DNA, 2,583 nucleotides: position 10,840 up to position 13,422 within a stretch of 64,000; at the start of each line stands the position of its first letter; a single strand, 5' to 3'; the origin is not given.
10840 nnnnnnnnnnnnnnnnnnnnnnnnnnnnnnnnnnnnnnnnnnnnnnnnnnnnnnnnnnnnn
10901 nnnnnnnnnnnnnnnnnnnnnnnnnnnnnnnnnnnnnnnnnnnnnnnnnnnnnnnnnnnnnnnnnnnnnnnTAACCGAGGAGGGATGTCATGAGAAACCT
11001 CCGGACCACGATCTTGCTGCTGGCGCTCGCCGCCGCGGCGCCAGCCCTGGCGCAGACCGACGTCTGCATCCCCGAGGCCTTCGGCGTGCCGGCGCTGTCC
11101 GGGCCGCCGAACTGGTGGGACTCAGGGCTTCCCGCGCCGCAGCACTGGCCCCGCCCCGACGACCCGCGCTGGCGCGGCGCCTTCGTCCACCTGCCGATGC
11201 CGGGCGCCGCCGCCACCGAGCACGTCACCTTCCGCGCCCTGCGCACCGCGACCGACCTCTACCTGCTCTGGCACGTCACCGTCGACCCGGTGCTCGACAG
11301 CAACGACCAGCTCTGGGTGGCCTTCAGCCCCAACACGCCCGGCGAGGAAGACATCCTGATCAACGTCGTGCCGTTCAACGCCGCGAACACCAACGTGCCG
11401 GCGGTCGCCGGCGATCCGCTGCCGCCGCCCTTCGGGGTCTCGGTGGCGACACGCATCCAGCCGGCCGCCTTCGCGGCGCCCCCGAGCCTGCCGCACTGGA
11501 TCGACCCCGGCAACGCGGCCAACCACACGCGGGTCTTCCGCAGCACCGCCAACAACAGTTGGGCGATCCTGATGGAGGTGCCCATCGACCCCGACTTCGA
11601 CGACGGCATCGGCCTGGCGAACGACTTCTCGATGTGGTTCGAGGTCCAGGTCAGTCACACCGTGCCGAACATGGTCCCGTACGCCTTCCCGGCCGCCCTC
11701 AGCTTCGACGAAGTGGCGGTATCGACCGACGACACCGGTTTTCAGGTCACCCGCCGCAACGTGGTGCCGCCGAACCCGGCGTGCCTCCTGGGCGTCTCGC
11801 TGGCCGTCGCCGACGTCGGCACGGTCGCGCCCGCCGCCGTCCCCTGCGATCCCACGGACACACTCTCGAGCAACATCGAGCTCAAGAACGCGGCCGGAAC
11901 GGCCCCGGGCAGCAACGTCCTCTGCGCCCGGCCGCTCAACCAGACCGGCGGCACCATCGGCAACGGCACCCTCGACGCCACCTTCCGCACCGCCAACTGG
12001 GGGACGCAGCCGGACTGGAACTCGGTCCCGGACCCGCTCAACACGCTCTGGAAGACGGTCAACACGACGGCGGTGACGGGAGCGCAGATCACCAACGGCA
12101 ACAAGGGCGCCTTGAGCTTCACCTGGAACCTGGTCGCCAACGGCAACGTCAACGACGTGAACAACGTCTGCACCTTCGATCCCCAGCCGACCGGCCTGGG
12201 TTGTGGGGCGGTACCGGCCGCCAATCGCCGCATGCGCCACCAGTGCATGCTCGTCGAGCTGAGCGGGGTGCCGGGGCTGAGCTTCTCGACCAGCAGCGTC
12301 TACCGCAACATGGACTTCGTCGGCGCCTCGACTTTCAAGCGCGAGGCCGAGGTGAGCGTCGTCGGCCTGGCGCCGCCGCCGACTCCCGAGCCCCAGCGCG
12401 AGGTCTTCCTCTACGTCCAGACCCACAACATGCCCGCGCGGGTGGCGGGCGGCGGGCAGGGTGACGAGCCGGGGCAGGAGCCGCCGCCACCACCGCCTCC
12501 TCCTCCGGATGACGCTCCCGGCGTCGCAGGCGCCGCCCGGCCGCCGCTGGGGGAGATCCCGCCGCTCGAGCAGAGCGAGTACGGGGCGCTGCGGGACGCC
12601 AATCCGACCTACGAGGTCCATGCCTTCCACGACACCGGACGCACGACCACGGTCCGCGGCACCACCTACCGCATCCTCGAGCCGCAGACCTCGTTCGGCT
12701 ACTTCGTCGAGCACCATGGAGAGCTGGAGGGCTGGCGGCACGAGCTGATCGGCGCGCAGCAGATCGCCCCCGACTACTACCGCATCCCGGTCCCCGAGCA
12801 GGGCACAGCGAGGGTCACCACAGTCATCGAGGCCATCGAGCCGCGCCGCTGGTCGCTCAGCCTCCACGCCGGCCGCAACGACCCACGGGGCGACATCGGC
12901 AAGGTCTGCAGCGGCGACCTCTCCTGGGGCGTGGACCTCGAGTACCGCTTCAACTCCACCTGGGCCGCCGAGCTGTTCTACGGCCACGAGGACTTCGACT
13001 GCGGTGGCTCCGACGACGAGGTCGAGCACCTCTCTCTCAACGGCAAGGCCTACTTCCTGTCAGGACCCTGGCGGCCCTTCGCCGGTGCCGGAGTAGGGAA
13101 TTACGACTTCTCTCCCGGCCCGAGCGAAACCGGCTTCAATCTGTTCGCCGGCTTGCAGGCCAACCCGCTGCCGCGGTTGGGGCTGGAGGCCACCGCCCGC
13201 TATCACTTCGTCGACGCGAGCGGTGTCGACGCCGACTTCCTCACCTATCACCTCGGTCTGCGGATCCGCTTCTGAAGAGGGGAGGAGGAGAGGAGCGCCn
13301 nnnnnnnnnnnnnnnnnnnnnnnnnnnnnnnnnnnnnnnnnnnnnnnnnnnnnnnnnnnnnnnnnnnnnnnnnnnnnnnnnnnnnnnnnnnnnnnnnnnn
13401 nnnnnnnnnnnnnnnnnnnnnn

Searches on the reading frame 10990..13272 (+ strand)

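Call 3: search_protein_families(library=pfam, proteins=[window:10990-13272:+], max_evalue=0.01)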
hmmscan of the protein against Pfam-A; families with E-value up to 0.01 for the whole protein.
window:10990-13272:+ (761 aa): 1 family
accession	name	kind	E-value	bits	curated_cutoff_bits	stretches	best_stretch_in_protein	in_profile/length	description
PF13505.12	OMP_b-brl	-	2.1e-08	35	28.7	1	617-761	18-175/175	Outer membrane protein beta-barrel domain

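Call 7: search_protein_families(library=ncbifam, proteins=[window:10990-13272:+], max_evalue=0.01)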
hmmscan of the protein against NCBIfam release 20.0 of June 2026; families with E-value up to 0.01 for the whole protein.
window:10990-13272:+ (761 aa): 0 families

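Call 83: search_protein_families(library=pfam, proteins=[window:10990-12840:+], max_evalue=0.1)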
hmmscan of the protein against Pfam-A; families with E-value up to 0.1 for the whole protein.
window:10990-12840:+ (617 aa): 0 families
